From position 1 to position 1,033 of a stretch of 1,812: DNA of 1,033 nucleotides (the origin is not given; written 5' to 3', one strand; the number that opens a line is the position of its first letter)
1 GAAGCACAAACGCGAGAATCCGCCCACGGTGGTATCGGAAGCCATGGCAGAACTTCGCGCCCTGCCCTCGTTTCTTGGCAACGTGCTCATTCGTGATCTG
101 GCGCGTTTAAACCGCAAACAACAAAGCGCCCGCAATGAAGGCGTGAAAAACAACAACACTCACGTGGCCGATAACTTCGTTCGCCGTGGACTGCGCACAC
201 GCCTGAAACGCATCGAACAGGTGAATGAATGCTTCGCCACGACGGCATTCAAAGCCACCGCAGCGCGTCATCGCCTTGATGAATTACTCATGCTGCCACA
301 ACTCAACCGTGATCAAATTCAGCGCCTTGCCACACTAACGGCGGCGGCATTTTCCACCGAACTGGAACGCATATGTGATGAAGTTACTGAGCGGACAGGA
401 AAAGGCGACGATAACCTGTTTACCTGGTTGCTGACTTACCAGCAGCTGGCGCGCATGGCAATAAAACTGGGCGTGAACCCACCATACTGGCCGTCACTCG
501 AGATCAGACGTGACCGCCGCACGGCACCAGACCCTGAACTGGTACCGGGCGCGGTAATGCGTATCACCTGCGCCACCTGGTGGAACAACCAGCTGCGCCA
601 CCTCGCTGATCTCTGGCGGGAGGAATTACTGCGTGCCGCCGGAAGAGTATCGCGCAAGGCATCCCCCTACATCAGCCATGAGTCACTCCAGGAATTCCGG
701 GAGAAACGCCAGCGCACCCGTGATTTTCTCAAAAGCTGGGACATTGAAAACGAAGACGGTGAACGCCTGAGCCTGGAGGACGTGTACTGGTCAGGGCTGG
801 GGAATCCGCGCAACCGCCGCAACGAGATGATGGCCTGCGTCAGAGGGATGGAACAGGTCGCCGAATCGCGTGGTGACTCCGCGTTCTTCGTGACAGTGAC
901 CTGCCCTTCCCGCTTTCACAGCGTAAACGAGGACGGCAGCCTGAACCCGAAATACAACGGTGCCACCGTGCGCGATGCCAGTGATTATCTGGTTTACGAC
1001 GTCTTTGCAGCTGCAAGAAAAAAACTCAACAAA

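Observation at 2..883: Basic, low-complexity N-terminal region upstream of the catalytic core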

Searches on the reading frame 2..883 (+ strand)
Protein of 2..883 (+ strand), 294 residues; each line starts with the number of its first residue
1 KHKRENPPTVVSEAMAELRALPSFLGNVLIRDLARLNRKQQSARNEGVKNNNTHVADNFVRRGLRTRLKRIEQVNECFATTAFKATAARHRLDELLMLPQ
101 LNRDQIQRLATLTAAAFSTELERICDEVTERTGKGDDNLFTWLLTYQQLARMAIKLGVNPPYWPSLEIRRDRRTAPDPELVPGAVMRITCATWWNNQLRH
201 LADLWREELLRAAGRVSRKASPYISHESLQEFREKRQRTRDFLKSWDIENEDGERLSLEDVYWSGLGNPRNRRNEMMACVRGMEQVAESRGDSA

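Call 6: search_protein_families(proteins=[window:2-883:+], library=phrogs)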
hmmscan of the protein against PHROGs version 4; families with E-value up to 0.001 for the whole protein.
window:2-883:+ (294 aa): 3 families
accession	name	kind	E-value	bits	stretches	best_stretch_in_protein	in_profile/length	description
phrog_91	-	DNA, RNA and nucleotide metabolism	2.9e-79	268.5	1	6-294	65-342/852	nicking at origin of replication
phrog_6857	-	unknown function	1.3e-23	84.4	1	179-292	181-294/855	-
phrog_12979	-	unknown function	1.7e-06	29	1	17-164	56-186/189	-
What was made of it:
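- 533..883 (+): N2b: conserved helical module before motif 1 (window aa 178-294, full aa 263-379). It is part of the family-wide conserved unit. phrog_6857 begins matching at window aa 179 (call 6).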

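Call 55: predict_structure(alignment_id=A2)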
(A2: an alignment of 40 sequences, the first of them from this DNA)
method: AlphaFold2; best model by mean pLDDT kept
length: 294 residues; sequences in the alignment: 40
mean_pLDDT: 90.3   pTM: 0.80
mean pLDDT of the five models: 90.3, 89.3, 89.2, 87.9, 83.7
residues with pLDDT >= 90: 192; 70-90: 92; 50-70: 10; < 50: 0
segments of 3 or more residues with pLDDT < 50: none
pLDDT, mean of each block of 10 residues (from residue 1): 65 88 95 92 87 86 92 94 97 97 98 98 95 84 96 97 93 91 97 98 95 89 87 89 92 91 80 82 85 67
secondary structure, 60 per line:
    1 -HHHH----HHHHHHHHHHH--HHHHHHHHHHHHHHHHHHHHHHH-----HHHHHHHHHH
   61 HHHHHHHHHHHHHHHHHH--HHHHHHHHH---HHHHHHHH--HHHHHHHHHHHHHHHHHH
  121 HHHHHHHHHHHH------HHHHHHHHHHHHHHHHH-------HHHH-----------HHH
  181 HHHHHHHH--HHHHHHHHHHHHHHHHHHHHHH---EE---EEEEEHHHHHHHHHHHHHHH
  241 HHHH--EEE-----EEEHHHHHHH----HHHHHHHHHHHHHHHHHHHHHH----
elements in order: H2-5 H10-20 H23-45 H51-78 H81-89 H93-100 H103-132 H139-155 H163-166 H178-188 H191-212 E221-225 H226-244 E247-249 E255-257 H258-264 H269-290
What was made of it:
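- The fragment alone gives pLDDT 90.3 and pTM 0.80 (call 55). Confident helices and no residue below pLDDT 50 in the fragment model (call 55).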

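Call 70: fold_search(model_id=the predicted structure, library=viral)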
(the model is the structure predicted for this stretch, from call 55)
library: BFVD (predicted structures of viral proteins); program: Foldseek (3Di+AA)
matches with E <= 10: 156; with E <= 0.001: 3
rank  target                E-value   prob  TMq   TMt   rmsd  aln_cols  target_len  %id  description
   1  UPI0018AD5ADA         8.2e-13  1.00  0.48  0.60   4.7       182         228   50  (no name look-up for this kind of identifier)
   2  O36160                4.1e-08  1.00  0.48  0.28   4.9       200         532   25  Putative replication protein [Vibrio cholerae V86 phage]
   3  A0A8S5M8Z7            5.1e-06  1.00  0.35  0.86   2.4       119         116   34  Replication gene A protein [Myoviridae sp. ctfvB24]
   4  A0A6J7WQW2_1          4.2e-01  0.12  0.13  0.08  21.7       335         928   12  Uncharacterized protein [uncultured Caudovirales phage]
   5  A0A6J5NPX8            4.4e-01  0.35  0.26  0.22  23.8       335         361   12  Uncharacterized protein [uncultured Caudovirales phage]
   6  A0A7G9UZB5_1          6.1e-01  0.10  0.13  0.04  29.7       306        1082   16  Tape measure protein [Gordonia Phage Sephiroth]
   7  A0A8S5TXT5            8.1e-01  0.09  0.13  0.15  23.6       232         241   13  Uncharacterized protein [Siphoviridae sp. ctZiV25]
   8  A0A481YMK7            8.4e-01  0.09  0.13  0.13  21.9       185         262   11  Uncharacterized protein [Pithovirus LCDPAC01]
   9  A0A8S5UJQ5            8.4e-01  0.09  0.13  0.14  50.4       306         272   10  Uncharacterized protein [Podoviridae sp. ct9A73]
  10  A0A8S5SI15            1.2e+00  0.08  0.12  0.13  19.4       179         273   11  Minor capsid component [Phage sp. ctqZP6]
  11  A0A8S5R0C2            1.2e+00  0.09  0.14  0.08  19.3       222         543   10  Minor capsid protein [Siphoviridae sp. ctljn1]
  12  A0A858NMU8            1.2e+00  0.08  0.13  0.12  22.2       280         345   10  (no name in the UniProt tables at hand)
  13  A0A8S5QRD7            1.5e+00  0.13  0.20  0.23  22.7       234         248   12  Uncharacterized protein [Myoviridae sp. ctoNH1]
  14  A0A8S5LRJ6            2.0e+00  0.07  0.14  0.14  16.0       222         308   15  Minor capsid protein [Myoviridae sp. ctmii12]
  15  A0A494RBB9            2.0e+00  0.04  0.11  0.13  26.3       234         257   10  (no name in the UniProt tables at hand)
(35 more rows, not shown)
